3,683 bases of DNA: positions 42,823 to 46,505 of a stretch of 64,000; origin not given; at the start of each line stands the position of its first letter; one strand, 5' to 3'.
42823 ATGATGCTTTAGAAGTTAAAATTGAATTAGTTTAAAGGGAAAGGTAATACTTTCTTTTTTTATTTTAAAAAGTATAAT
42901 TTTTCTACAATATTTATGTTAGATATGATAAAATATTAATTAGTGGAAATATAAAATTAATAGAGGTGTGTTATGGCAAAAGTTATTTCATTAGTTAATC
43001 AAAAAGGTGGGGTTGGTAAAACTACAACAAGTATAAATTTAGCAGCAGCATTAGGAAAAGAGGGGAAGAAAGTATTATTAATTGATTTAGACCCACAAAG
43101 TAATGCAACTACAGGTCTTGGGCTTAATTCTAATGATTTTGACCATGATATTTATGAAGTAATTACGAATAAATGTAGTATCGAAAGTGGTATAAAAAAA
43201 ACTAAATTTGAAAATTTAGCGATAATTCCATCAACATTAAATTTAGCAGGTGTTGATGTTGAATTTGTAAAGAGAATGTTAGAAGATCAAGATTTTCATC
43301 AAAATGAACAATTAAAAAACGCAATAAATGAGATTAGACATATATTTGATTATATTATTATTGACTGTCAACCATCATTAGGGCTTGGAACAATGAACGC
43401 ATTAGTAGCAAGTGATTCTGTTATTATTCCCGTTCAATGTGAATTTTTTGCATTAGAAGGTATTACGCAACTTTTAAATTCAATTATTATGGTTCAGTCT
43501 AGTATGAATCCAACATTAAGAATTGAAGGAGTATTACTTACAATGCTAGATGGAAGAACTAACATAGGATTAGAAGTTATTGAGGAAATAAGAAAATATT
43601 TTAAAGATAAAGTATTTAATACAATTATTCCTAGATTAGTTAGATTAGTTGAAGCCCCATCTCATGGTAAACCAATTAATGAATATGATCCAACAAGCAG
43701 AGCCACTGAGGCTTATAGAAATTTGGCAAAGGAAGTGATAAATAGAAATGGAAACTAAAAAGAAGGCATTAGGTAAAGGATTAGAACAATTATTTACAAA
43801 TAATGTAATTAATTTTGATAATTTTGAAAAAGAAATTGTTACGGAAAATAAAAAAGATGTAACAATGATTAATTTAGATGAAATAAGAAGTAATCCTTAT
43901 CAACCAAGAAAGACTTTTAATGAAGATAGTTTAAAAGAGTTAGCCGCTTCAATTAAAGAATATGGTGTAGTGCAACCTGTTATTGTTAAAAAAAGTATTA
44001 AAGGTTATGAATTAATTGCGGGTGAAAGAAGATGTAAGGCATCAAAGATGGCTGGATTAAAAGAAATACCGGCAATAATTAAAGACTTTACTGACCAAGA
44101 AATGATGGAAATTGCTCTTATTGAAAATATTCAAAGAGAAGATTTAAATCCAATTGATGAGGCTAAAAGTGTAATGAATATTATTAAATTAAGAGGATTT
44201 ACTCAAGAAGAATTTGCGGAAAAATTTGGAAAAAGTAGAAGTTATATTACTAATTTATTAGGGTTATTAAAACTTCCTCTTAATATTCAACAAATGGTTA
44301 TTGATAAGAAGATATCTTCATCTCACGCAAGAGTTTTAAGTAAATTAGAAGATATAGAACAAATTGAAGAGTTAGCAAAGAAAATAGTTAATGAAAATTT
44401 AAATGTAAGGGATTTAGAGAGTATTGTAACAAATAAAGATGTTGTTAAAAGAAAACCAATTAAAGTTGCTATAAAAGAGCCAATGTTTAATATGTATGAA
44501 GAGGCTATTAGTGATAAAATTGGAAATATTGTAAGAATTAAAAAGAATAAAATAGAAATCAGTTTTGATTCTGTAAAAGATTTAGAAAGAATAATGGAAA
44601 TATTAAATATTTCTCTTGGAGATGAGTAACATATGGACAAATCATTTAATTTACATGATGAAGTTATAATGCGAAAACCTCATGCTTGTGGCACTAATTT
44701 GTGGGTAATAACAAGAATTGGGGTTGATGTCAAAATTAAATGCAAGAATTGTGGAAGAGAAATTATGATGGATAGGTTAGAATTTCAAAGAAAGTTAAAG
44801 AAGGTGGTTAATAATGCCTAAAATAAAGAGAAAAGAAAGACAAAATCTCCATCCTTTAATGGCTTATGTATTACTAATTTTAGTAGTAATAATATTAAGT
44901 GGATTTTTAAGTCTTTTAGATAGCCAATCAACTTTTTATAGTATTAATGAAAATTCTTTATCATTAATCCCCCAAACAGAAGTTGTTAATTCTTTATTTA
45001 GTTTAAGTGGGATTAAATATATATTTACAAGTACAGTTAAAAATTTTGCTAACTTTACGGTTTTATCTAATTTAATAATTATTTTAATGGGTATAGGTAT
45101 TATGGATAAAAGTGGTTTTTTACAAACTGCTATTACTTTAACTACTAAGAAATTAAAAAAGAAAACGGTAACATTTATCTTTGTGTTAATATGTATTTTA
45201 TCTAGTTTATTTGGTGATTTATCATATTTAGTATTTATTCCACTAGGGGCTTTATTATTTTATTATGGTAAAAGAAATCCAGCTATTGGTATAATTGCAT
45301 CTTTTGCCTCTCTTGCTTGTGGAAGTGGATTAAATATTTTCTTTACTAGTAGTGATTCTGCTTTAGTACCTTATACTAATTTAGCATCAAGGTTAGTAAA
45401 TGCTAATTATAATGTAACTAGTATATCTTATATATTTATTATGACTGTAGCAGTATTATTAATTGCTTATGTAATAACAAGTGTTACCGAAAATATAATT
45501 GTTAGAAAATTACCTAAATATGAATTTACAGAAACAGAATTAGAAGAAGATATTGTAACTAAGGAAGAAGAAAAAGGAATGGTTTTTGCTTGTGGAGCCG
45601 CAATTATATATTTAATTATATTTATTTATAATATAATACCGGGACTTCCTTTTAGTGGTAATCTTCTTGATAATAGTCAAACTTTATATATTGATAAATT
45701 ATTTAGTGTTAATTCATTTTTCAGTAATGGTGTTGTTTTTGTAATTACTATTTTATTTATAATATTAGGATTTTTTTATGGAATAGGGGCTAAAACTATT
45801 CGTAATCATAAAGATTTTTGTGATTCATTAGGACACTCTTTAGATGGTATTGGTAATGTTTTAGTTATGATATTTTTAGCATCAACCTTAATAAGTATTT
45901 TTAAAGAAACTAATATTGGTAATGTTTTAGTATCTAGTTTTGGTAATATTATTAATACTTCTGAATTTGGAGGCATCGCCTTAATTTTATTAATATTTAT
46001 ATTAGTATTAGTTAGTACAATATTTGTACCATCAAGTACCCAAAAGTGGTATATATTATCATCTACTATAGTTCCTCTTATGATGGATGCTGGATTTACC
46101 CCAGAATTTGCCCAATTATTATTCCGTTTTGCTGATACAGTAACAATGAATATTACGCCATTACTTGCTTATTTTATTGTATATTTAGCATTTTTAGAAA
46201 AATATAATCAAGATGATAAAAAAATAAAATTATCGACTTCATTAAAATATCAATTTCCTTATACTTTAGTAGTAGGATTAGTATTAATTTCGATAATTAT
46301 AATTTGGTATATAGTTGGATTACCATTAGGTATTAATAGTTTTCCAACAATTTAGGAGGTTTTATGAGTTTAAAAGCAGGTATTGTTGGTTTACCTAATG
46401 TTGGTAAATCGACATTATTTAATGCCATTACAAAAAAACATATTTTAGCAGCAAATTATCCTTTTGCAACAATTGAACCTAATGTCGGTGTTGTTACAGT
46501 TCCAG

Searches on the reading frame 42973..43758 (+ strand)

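Call 12: search_protein_families(library=pfam, proteins=[window:42973-43758:+], max_evalue=0.00001)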
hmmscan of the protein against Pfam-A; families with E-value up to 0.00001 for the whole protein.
window:42973-43758:+ (261 aa): 8 families
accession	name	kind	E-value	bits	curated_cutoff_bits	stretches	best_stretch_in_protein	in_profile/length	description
PF13614.12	AAA_31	-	2.8e-66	223.3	27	1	3-184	2-177/177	AAA domain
PF01656.29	CbiA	-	2.4e-29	102.2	25.4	1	5-235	1-125/125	CobQ/CobB/MinD/ParA nucleotide binding domain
PF00142.24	Fer4_NifH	-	1.6e-14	54.5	25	1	10-54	7-50/271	4Fe-4S iron sulfur cluster binding proteins, NifH/frxC family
PF09140.17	MipZ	-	3.6e-12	46.6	20.7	1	4-167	2-142/262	ATPase MipZ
PF06564.18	CBP_BcsQ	-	1.1e-09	38.6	21.3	1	4-253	3-231/234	Cellulose biosynthesis protein BcsQ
PF10609.15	ParA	-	1.8e-09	37.9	27.1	1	3-41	4-42/246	NUBPL iron-transfer P-loop NTPase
PF02374.21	ArsA_ATPase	-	1.2e-08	35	24.3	1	7-67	5-62/305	Anion-transporting ATPase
PF00448.28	SRP54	-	1.2e-06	28.8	22.7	0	12-42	10-40/196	SRP54-type protein, GTPase domain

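Call 31: search_protein_families(library=ncbifam, proteins=[window:42973-43758:+], max_evalue=0.00001)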
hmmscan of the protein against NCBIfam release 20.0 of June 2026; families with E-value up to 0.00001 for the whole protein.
window:42973-43758:+ (261 aa): 24 families
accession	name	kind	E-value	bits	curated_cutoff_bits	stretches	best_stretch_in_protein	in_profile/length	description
NF041546.1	ParA_partition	equivalog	1.1e-33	116.6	180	2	4-74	1-70/203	ParA family partition ATPase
TIGR03453.1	partition_RepA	equivalog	2.7e-33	115.3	348.45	1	3-171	105-281/387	plasmid partitioning protein RepA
NF041283.1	PrgP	equivalog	1.6e-32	113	400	1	1-239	1-242/297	ParA superfamily DNA segregation protein PrgP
TIGR01969.1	minD_arch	subfamily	4.8e-30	104.5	201.75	1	4-257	2-232/251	cell division ATPase MinD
TIGR01968.1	minD_bact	equivalog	3.3e-25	88.9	212.9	1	2-256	1-237/261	septum site-determining protein MinD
NF010259.0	PRK13705.1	equivalog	1e-21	77.4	725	1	3-169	107-279/388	plasmid-partitioning protein SopA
NF010443.0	PRK13869.1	subfamily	4e-20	72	446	1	3-169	122-296/405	plasmid-partitioning protein RepA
TIGR01007.1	eps_fam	subfamily_domain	1.8e-17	63.6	108.05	1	3-138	18-140/204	polysaccharide biosynthesis tyrosine autokinase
TIGR03371.1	cellulose_yhjQ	equivalog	4.2e-15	55.9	157.85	1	3-253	2-239/246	cellulose biosynthesis protein BcsQ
TIGR01287.1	nifH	equivalog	1.1e-14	54.4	394.35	1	10-259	7-248/275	nitrogenase iron protein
NF009701.0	PRK13230.1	subfamily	1.6e-13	50.3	350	1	9-81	7-81/291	nitrogenase reductase-like protein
NF008079.0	PRK10818.1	equivalog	9.1e-13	48.1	508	1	1-254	1-245/270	septum site-determining protein MinD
NF033200.1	F430_CfbC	exception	2.9e-12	46.5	402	1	9-49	6-46/260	Ni-sirohydrochlorin a,c-diamide reductive cyclase ATP-dependent reductase subunit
NF047398.1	AAA_KGGVGR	domain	2.3e-11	44.4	90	1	3-134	3-151/190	KGGVGR-motif variant AAA ATPase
TIGR01281.1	DPOR_bchL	equivalog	9e-11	41.6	345.15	1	8-49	5-46/268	ferredoxin:protochlorophyllide reductase (ATP-dependent) iron-sulfur ATP-binding protein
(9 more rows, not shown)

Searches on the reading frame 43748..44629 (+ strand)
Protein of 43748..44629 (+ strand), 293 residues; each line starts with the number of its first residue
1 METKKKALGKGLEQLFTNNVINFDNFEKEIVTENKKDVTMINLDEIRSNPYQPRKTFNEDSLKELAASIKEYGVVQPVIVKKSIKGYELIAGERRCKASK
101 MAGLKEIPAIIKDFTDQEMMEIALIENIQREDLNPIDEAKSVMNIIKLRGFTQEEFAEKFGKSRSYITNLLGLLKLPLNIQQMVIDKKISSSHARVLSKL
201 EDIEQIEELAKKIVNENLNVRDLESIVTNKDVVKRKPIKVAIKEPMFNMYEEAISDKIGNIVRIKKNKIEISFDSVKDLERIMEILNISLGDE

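Call 12: search_protein_families(library=pfam, proteins=[window:43748-44629:+], max_evalue=0.00001)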
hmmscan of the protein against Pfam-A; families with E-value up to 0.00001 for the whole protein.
window:43748-44629:+ (293 aa): 3 families
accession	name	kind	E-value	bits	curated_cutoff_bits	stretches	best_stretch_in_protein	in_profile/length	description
PF02195.25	ParB_N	-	6.6e-36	122.7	26.3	1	37-129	2-95/95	ParB N-terminal domain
PF17762.8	HTH_ParB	-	2.1e-32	111.8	22.6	1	131-229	1-99/102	ParB HTH domain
PF01381.28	HTH_3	-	2.3e-06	28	23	0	145-170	4-29/55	Helix-turn-helix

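Call 15: search_solved_structures(query=window:43748-44629:+, show_alignments=4)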
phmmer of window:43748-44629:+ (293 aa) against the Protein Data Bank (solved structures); distinct sequences matched with E-value up to 0.001: 14.
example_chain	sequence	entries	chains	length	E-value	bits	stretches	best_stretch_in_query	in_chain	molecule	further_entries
6sdk_A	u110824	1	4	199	2.2e-55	191.5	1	38-228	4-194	Stage 0 sporulation protein J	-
1vz0_A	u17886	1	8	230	7.1e-50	173.4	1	37-226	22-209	Chromosome-partitioning protein Spo0J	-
4umk_A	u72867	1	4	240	9.8e-50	172.9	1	4-227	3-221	PROBABLE CHROMOSOME-PARTITIONING PROTEIN PARB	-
7bnk_A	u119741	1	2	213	4.2e-49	170.9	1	37-230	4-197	ParB family protein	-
7bnr_A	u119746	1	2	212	3.5e-48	167.8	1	38-230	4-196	ParB family protein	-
7o0n_A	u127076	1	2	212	3.6e-48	167.8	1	38-230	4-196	ParB family protein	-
7nfu_A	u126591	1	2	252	5.2e-45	157.4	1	22-237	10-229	Nucleoid occlusion protein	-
7ol9_A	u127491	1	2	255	3.1e-44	154.9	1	33-237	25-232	Nucleoid occlusion protein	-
7ng0_A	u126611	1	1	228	3.4e-44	154.8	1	38-237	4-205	Nucleoid occlusion protein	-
6t1f_A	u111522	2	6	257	6.6e-39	137.4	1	44-227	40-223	Chromosome-partitioning protein ParB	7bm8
6y93_A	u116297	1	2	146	9.8e-21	77.9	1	118-237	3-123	Nucleoid occlusion protein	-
6s6h_A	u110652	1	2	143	2.7e-16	63.3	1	119-228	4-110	Chromosome-partitioning protein ParB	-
8qa8_A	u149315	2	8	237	2.4e-15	60.2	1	41-181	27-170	Transcriptional repressor protein KorB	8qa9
1r71_A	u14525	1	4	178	1.3e-05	28.3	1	96-181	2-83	Transcriptional repressor protein korB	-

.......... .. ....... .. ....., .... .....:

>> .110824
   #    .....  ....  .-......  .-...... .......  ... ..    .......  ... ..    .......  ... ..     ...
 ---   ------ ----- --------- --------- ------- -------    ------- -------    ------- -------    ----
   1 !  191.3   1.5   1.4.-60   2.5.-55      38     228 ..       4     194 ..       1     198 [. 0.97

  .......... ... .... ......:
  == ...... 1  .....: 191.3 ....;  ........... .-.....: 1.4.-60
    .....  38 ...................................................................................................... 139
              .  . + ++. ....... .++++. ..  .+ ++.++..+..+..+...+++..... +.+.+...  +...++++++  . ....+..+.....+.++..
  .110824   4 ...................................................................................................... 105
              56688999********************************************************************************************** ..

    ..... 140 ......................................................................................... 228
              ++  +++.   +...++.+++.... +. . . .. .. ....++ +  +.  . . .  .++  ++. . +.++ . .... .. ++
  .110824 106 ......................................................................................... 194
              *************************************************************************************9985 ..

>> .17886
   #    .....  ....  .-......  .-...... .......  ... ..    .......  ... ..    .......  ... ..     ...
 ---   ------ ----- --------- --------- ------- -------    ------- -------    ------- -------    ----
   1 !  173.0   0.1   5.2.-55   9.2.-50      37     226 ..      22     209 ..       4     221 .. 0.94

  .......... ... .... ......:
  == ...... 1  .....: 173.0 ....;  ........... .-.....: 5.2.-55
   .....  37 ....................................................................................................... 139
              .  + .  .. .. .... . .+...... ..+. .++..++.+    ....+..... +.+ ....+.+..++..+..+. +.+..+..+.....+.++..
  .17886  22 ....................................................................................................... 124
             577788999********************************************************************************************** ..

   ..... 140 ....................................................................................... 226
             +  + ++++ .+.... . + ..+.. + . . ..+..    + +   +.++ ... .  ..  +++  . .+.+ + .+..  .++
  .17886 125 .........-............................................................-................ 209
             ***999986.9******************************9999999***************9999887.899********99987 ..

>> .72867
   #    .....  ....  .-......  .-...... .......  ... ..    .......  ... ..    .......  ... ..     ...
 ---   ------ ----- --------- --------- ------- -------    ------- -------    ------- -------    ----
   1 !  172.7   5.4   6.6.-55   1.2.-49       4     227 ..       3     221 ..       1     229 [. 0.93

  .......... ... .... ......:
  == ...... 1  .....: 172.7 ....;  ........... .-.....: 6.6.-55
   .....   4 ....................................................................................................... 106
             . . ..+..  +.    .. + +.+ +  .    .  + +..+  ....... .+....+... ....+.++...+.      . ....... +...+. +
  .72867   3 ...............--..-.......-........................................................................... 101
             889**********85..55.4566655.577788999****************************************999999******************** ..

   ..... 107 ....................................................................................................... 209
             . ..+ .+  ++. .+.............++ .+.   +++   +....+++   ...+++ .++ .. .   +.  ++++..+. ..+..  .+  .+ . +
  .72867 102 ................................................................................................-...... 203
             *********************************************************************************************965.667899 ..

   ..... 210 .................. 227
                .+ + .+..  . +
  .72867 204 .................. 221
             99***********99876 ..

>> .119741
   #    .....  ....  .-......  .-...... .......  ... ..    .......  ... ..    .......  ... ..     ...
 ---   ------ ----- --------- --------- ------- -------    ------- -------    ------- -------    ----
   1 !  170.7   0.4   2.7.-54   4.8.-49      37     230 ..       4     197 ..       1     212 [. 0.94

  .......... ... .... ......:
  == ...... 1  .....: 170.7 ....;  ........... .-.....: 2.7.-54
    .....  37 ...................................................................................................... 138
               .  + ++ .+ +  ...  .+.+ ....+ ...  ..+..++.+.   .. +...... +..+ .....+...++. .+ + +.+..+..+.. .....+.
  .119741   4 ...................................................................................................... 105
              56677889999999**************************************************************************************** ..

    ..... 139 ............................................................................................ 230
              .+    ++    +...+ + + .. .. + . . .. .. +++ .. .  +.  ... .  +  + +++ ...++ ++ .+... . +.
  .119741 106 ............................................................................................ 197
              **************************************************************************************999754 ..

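Call 16: find_encoding_contigs(protein=window:43748-44629:+, flank=3000, max_places=6)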
Protein window:43748-44629:+ (293 aa): 4 contigs read that carry it; 3 places shown.
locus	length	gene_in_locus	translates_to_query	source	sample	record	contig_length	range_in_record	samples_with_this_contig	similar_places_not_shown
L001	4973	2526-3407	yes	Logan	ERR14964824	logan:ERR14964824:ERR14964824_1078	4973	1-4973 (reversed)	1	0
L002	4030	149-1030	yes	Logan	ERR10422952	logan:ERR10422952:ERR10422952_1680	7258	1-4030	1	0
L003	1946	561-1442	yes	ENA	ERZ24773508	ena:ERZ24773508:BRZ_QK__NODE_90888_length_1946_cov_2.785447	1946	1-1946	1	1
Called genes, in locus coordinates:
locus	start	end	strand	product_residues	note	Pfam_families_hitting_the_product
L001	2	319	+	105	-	?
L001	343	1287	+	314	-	PF01193:RNA_pol_L, PF01000:RNA_pol_A_bac, PF03118:RNA_pol_A_CTD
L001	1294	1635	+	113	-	PF01196:Ribosomal_L17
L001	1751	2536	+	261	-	PF00142:Fer4_NifH, PF00448:SRP54 (faint), PF01656:CbiA, PF02374:ArsA_ATPase, PF06564:CBP_BcsQ, PF09140:MipZ, PF10609:ParA, PF13614:AAA_31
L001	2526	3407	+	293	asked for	PF02195:ParB_N, PF17762:HTH_ParB, PF01381:HTH_3 (faint)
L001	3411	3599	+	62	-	PF06107:DUF951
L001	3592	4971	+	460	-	?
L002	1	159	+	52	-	?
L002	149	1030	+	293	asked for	PF02195:ParB_N, PF17762:HTH_ParB, PF01381:HTH_3 (faint)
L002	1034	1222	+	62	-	PF06107:DUF951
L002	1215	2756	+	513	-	PF03806:ABG_transport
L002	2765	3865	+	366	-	PF01926:MMR_HSR1, PF02421:FeoB_N, PF06071:YchF-GTPase_C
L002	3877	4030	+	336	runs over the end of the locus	-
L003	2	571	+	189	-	?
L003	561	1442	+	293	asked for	PF02195:ParB_N, PF17762:HTH_ParB, PF01381:HTH_3 (faint)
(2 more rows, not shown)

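Call 25: find_homologous_proteins(query=window:43748-44629:+, max_evalue=1e-20)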
Query window:43748-44629:+ (293 aa): 8000 proteins with E <= 1e-20 among 8000 candidates; the best 120 are listed.
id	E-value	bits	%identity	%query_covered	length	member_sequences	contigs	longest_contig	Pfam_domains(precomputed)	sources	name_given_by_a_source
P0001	2.9e-176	602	100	100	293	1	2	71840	PF01381.29,PF17762.9,PF02195.27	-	-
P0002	1.7e-175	600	100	100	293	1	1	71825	PF01381.29,PF17762.9,PF02195.27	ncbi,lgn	-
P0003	1.2e-150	518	84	100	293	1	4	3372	PF01381.29,PF17762.9,PF02195.27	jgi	-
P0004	2.0e-150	518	84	100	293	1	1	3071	PF17762.9,PF02195.27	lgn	-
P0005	1.2e-149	515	85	100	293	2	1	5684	PF01381.29,PF17762.9,PF02195.27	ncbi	-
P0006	1.3e-149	515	85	100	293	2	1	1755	PF01381.29,PF17762.9,PF02195.27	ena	-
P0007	1.3e-149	515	84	100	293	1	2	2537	PF17762.9,PF02195.27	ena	-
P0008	1.4e-149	515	85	100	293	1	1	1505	PF01381.29,PF17762.9,PF02195.27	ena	-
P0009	3.6e-149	514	85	100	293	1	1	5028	PF01381.29,PF17762.9,PF02195.27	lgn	-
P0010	4.1e-149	513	84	100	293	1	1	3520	PF01381.29,PF17762.9,PF02195.27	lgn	-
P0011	1.6e-148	512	84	100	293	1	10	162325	PF01381.29,PF17762.9,PF02195.27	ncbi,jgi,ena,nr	ncbi:MAG: ParB/RepB/Spo0J family partition protein [Bacilli bacterium]|nr:ParB/RepB/Spo0J family par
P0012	1.7e-148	511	84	100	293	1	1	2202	PF17762.9,PF02195.27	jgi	-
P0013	2.1e-148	511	84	100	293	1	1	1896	PF01381.29,PF17762.9,PF02195.27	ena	-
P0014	2.7e-148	511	84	100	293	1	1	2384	PF01381.29,PF17762.9,PF02195.27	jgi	-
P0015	3.0e-148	511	84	100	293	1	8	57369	PF17762.9,PF02195.27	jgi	-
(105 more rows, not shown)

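Call 31: search_protein_families(library=ncbifam, proteins=[window:43748-44629:+], max_evalue=0.00001)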
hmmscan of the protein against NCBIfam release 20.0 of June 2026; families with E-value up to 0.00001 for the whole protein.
window:43748-44629:+ (293 aa): 6 families
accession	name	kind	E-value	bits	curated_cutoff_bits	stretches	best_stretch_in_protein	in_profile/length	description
TIGR04285.1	nucleoid_noc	exception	3.2e-70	236.4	315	1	38-244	2-210/255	nucleoid occlusion protein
TIGR00180.1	parB_part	domain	6.8e-56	189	58.45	1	36-213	3-185/186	ParB/RepB/Spo0J family partition protein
TIGR03734.1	PRTRC_parB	hypoth_equivalog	1.3e-36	126.2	278.6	1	51-228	6-187/555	PRTRC system ParB family protein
NF010406.0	PRK13832.1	subfamily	2.1e-18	66.2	640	1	45-206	11-176/578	plasmid partitioning protein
TIGR03454.1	partition_RepB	equivalog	3.6e-13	49.6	201.5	1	35-172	61-199/325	plasmid partitioning protein RepB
NF010440.0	PRK13866.1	equivalog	1.4e-06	27.7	522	1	61-141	89-171/336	plasmid partitioning protein RepB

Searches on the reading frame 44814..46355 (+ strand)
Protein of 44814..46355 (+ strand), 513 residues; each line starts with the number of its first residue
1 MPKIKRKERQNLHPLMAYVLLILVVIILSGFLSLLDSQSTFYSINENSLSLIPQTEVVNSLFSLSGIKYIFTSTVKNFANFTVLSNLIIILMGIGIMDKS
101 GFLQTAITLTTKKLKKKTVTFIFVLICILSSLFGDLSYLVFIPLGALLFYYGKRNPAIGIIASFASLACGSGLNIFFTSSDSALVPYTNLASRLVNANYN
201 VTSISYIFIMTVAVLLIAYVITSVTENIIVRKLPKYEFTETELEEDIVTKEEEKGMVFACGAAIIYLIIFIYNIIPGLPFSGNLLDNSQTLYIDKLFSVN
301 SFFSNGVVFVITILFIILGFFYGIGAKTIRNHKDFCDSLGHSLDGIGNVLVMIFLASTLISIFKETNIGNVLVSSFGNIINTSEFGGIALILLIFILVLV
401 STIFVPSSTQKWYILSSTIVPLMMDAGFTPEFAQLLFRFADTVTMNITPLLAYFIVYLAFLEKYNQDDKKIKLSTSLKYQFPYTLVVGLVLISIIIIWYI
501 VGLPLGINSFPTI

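Call 12: search_protein_families(library=pfam, proteins=[window:44814-46355:+], max_evalue=0.00001)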
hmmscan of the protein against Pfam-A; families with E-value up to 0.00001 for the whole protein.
window:44814-46355:+ (513 aa): 1 family
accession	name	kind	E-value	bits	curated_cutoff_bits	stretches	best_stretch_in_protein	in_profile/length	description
PF03806.19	ABG_transport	-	1.3e-94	317.7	27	1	13-509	15-498/502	AbgT putative transporter family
